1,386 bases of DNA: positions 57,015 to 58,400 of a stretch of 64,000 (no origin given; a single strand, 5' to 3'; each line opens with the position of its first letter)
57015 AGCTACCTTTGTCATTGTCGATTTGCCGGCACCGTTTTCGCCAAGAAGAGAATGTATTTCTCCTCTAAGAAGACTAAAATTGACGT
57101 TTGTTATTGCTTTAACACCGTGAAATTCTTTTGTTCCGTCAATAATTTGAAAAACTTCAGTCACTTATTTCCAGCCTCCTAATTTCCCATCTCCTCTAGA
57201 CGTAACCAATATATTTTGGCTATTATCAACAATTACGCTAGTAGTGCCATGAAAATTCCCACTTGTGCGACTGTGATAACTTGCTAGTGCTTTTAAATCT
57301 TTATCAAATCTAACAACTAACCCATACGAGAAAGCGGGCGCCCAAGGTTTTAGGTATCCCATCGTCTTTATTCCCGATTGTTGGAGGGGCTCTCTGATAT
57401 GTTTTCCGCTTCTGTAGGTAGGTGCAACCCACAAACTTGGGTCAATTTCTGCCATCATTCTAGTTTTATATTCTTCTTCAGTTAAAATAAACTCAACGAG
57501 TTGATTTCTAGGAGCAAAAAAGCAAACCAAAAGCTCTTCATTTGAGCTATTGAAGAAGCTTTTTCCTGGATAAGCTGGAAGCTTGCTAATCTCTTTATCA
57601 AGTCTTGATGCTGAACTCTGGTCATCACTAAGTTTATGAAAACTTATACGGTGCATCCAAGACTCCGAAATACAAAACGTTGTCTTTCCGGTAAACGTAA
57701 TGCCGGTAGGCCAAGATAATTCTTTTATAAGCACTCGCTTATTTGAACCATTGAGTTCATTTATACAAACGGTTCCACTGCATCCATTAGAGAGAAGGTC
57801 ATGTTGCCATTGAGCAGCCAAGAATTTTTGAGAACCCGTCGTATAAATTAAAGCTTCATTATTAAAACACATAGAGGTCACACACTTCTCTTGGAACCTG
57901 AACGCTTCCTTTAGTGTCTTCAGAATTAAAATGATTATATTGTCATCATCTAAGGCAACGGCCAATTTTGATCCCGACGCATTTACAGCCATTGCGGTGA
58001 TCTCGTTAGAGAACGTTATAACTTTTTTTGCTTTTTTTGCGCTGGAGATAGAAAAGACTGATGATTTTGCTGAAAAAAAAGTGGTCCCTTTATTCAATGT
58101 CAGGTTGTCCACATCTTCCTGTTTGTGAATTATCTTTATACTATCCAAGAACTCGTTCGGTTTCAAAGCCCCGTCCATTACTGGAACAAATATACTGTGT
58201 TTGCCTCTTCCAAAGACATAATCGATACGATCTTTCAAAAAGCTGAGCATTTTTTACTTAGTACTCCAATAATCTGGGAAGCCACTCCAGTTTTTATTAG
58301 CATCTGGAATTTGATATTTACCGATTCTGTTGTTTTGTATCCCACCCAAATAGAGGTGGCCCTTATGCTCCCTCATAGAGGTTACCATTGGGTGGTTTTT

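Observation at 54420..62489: Six-gene CUT2-type ABC operon that links two strictosidine-synthase-like propellers and a CoA-transferase to an importer: candidate undescribed uptake-and-processing system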

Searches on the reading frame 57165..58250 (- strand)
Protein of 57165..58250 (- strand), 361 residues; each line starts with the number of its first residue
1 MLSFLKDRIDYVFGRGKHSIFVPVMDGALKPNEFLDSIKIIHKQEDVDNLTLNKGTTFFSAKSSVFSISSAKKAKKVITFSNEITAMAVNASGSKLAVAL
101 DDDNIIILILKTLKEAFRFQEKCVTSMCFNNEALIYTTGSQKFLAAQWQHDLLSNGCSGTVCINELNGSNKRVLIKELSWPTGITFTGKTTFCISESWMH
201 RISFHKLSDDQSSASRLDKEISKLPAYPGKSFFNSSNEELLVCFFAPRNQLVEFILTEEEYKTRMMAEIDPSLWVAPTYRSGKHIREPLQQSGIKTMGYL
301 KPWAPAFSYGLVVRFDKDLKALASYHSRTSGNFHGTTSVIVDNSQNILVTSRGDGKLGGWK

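Call 3: search_protein_families(library=pfam, proteins=[window:57165-58250:-], max_evalue=0.01)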
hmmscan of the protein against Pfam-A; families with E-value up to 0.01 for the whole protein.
window:57165-58250:- (361 aa): 6 families
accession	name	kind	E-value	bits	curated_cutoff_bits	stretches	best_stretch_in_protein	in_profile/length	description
PF24817.1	WD40_WDHD1_1st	-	0.00011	21.9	109.9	1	62-133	67-140/291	WDHD1 first WD40 domain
PF03088.22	Str_synth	-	0.00012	22.6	25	1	131-203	9-82/89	Strictosidine synthase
PF25171.1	Beta-prop_WDR36-Utp21_1st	-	0.00014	21.9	80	1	64-173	133-229/266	WDR36/Utp21 first beta-propeller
PF25173.1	Beta-prop_WDR3_1st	-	0.00036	20.7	154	1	65-141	13-91/184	WDR3 first beta-propeller domain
PF23414.1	Beta-prop_EML_2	-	0.0065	16.3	90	0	71-130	29-90/266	Echinoderm microtubule-associated protein second beta-propeller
PF23377.1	Beta-prop_IFT122_2nd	-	0.0092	15.9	27.4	0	73-133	151-209/255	IFT122 second beta-propeller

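Call 4: search_protein_families(library=ncbifam, proteins=[window:57165-58250:-], max_evalue=0.01)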
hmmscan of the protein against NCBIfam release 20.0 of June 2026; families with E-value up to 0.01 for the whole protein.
window:57165-58250:- (361 aa): 0 families

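Call 21: find_homologous_proteins(query=window:57165-58250:-, max_evalue=0.001)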
Query window:57165-58250:- (361 aa): 1077 proteins with E <= 0.001 among 3772 candidates; the best 120 are listed.
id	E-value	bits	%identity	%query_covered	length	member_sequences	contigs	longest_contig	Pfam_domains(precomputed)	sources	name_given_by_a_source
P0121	4.2e-224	761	92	100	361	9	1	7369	PF23381.2,PF03088.23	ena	-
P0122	7.4e-221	750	90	100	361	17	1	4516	PF23381.2,PF25171.2,PF03088.23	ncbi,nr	ncbi:hypothetical protein OA416_03875 [Paracoccaceae bacterium]|nr:hypothetical protein [Paracoccace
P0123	6.2e-203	691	82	100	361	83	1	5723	PF23381.2,PF25171.2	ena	-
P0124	8.3e-203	691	82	100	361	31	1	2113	PF23381.2,PF25173.2,PF25171.2,PF03088.23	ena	-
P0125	2.3e-191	653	76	100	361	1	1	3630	PF23381.2,PF03088.23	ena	-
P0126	5.5e-190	649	76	100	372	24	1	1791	PF23381.2,PF25171.2,PF03088.23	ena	-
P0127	4.8e-189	646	77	100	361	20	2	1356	PF23381.2,PF25171.2,PF03088.23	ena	-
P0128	9.8e-189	645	76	100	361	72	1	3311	PF23381.2,PF25171.2,PF03088.23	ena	-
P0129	2.0e-187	640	75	100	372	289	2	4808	PF23381.2,PF25171.2,PF03088.23,PF24817.2,PF23414.2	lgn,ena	-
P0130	1.6e-183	628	75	100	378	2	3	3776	PF23381.2,PF25171.2,PF03088.23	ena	-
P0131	1.4e-136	473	58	100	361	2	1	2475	-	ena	-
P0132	9.5e-135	467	56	100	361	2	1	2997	PF01436.28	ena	-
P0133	3.5e-134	465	58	100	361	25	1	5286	PF24817.2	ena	-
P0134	2.0e-133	463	84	65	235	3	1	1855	-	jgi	jgi:hypothetical protein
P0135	1.1e-127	444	55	100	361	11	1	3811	PF03088.23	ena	-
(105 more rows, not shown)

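Call 28: search_solved_structures(query=A1, max_evalue=1, show_alignments=0)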
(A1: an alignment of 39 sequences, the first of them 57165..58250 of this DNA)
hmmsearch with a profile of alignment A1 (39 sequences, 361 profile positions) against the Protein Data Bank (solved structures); distinct sequences matched with E-value up to 1: 62 (the best 60 are shown).
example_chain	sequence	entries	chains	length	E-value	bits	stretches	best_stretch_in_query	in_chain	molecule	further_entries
4zlr_A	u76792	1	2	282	4.4e-08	35.6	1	176-238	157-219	Brain tumor protein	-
1q7f_A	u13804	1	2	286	4.6e-08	35.6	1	176-238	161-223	brain tumor CG10719-PA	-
5ex7_A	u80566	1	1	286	4.7e-08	35.5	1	176-238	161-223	Brain tumor protein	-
3wwa_A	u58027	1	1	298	6.1e-08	35.2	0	161-211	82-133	Pizza7H protein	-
8kg3_A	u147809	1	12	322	8.2e-08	34.8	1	133-239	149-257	Os06g0623700 protein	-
6i37_A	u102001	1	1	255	5.2e-07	32.1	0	161-237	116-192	nv1Pizza6-AYW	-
3ww9_A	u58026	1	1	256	8.9e-07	31.3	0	161-211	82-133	pizza6 protein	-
7zcj_A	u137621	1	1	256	9.4e-07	31.3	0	161-237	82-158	Pizza6-TNH-TSH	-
7zpw_A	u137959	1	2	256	1.3e-06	30.8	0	161-237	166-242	Pizza6-TSK-TSH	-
7zph_A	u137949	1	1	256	1.6e-06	30.5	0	161-237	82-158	Pizza6-TNK-RSH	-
6i38_A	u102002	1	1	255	1.8e-06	30.3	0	161-237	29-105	nv2Pizza6-AYW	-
6d69_A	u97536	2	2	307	1.9e-06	30.3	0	178-209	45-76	NHL Repeat Region of D. melanogaster Thin | Thin, isoform D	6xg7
6f0q_A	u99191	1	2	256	2.1e-06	30.2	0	161-236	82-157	Pizza6-AYW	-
6f0s_A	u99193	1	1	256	2.2e-06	30.1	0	161-237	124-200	Pizza6-SYW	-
7zpz_A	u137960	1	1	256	2.2e-06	30.1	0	161-237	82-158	Pizza6-TSR-TSH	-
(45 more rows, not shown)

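Call 39: predict_structure(alignment_id=A1)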
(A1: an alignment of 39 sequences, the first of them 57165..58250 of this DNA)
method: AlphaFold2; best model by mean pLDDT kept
length: 361 residues; sequences in the alignment: 39
mean_pLDDT: 88.3   pTM: 0.85
mean pLDDT of the five models: 88.3, 88.2, 87.9, 86.8, 84.8
residues with pLDDT >= 90: 254; 70-90: 69; 50-70: 16; < 50: 22
segments of 3 or more residues with pLDDT < 50: 284-305
pLDDT, mean of each block of 10 residues (from residue 1): 75 66 82 95 96 93 93 90 97 95 97 97 97 96 94 95 96 97 96 96 96 95 93 95 89 84 86 84 46 36 58 96 91 94 94 96 92
secondary structure, 60 per line:
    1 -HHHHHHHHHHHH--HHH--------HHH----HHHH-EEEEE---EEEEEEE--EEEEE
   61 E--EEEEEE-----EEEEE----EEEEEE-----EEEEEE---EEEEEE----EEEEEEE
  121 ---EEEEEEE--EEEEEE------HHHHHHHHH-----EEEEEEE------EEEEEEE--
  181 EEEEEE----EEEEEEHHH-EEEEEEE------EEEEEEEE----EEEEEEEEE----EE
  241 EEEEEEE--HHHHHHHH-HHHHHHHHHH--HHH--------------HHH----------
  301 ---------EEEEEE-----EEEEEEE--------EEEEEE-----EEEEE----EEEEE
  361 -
elements in order: H2-13 H34-37 E39-43 E47-53 E56-61 E64-69 E75-79 E84-89 E95-100 E104-109 E114-120 E124-130 E133-138 H145-153 E159-165 E172-178 E181-186 E191-196 E201-207 E214-221 E226-234 E239-247 H250-257 H259-268 E310-315 E321-327 E336-341 E347-351 E356-360

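Call 42: fold_search(model_id=the predicted structure, library=pdb)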
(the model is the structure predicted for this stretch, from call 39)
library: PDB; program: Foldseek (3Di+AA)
matches with E <= 10: 1998; with E <= 0.001: 1901
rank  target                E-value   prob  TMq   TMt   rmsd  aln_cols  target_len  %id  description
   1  2dg0_I                2.2e-12  1.00  0.57  0.64   5.8       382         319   13  Crystal structure of Drp35, a 35kDa drug responsive protein from Staphylococcus aureus (released 2006-12-12)
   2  2dso_B                2.2e-12  1.00  0.57  0.63   7.0       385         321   13  Crystal structure of D138N mutant of Drp35, a 35kDa drug responsive protein from Staphylococcus aureus (released 2006-12-12)
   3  2dg0_B                2.3e-12  1.00  0.57  0.63   5.8       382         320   13  Crystal structure of Drp35, a 35kDa drug responsive protein from Staphylococcus aureus (released 2006-12-12)
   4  3sre                  3.2e-12  1.00  0.60  0.65   6.1       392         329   12  Serum paraoxonase-1 by directed evolution at pH 6.5 (released 2012-03-21)
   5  2dg0_F                4.2e-12  1.00  0.56  0.62   5.9       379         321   13  Crystal structure of Drp35, a 35kDa drug responsive protein from Staphylococcus aureus (released 2006-12-12)
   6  2dso_A                4.5e-12  1.00  0.58  0.64   6.8       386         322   13  Crystal structure of D138N mutant of Drp35, a 35kDa drug responsive protein from Staphylococcus aureus (released 2006-12-12)
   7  2dso_C                5.0e-12  1.00  0.57  0.63   7.0       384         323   13  Crystal structure of D138N mutant of Drp35, a 35kDa drug responsive protein from Staphylococcus aureus (released 2006-12-12)
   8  2dg0_E                5.3e-12  1.00  0.57  0.63   5.8       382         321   13  Crystal structure of Drp35, a 35kDa drug responsive protein from Staphylococcus aureus (released 2006-12-12)
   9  4hho                  5.3e-12  1.00  0.59  0.64   6.2       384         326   11  Serum paraoxonase-1 by directed evolution with the H115W mutation (released 2013-03-27)
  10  2dso_F                6.6e-12  1.00  0.59  0.65   6.7       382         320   14  Crystal structure of D138N mutant of Drp35, a 35kDa drug responsive protein from Staphylococcus aureus (released 2006-12-12)
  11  4q1u                  7.3e-12  1.00  0.55  0.60   6.0       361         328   12  Serum paraoxonase-1 by directed evolution with the K192Q mutation (released 2015-02-18)
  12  2dg0_A                7.8e-12  1.00  0.57  0.63   5.7       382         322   12  Crystal structure of Drp35, a 35kDa drug responsive protein from Staphylococcus aureus (released 2006-12-12)
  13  2fp8_A                9.1e-12  1.00  0.59  0.70   5.4       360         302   11  Structure of Strictosidine Synthase, the Biosynthetic Entry to the Monoterpenoid Indole Alkaloid Family (released 2006-05-23)
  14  4hhq                  1.0e-11  1.00  0.59  0.65   6.2       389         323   12  Serum paraoxonase-1 by directed evolution with the H115Q and H134Q mutations (released 2013-03-27)
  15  2dg1_B                1.3e-11  1.00  0.58  0.65   6.7       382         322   14  Crystal structure of Drp35, a 35kDa drug responsive protein from Staphylococcus aureus, complexed with Ca2+ (released 2006-12-12)
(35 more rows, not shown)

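Call 66: search_protein_representatives(alignment_id=A1)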
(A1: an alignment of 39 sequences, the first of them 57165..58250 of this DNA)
Query: 39 sequences, 361 profile positions. Proteins with E-value up to 0.001 (for the whole library): 4552; up to 1e-10: 1022; up to 1e-30: 342. The best 150 are listed.
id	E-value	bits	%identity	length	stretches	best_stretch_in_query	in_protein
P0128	1.6e-146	504.3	-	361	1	1-355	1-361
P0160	9.9e-145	498.4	-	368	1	1-359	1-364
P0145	1.9e-137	474.4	-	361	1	1-354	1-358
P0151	1.2e-132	458.6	-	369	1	1-358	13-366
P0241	5.4e-132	456.5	-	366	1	2-355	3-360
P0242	1.5e-131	455.0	-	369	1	1-357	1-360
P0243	1.2e-130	452.1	-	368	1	1-355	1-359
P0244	8.6e-130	449.3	-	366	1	1-355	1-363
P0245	1.1e-129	448.9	-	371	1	1-357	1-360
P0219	4.2e-127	440.4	-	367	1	1-355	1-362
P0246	3.6e-126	437.3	-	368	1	7-355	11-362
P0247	5.6e-125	433.4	-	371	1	3-355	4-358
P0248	2.6e-124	431.2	-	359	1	1-355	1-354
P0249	3.3e-124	430.9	-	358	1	5-358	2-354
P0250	4.1e-124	430.6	-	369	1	7-357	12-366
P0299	3.2e-109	381.6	-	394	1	4-356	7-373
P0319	6.3e-102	357.6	-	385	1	2-354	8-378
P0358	1.7e-86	306.8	-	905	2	21-278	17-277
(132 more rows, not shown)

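Call 67: search_protein_families(library=pfam, proteins=[P0358, P0299, P0319], max_evalue=0.001)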
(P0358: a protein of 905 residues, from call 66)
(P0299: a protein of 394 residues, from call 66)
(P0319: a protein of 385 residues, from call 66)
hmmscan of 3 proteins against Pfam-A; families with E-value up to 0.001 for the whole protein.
P0358 (905 aa): 2 families
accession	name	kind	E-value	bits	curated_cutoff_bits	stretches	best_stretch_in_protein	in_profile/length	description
PF00005.33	ABC_tran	-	7e-52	176.1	25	2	425-571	2-137/137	ABC transporter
PF13304.12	AAA_21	-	3.3e-09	37.7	27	1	540-604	238-302/304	AAA domain, putative AbiEii toxin, Type IV TA system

P0299 (394 aa): 0 families

P0319 (385 aa): 1 family
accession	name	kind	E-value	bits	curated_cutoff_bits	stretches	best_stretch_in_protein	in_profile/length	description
PF03088.22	Str_synth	-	0.00023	21.7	25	1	141-223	4-84/89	Strictosidine synthase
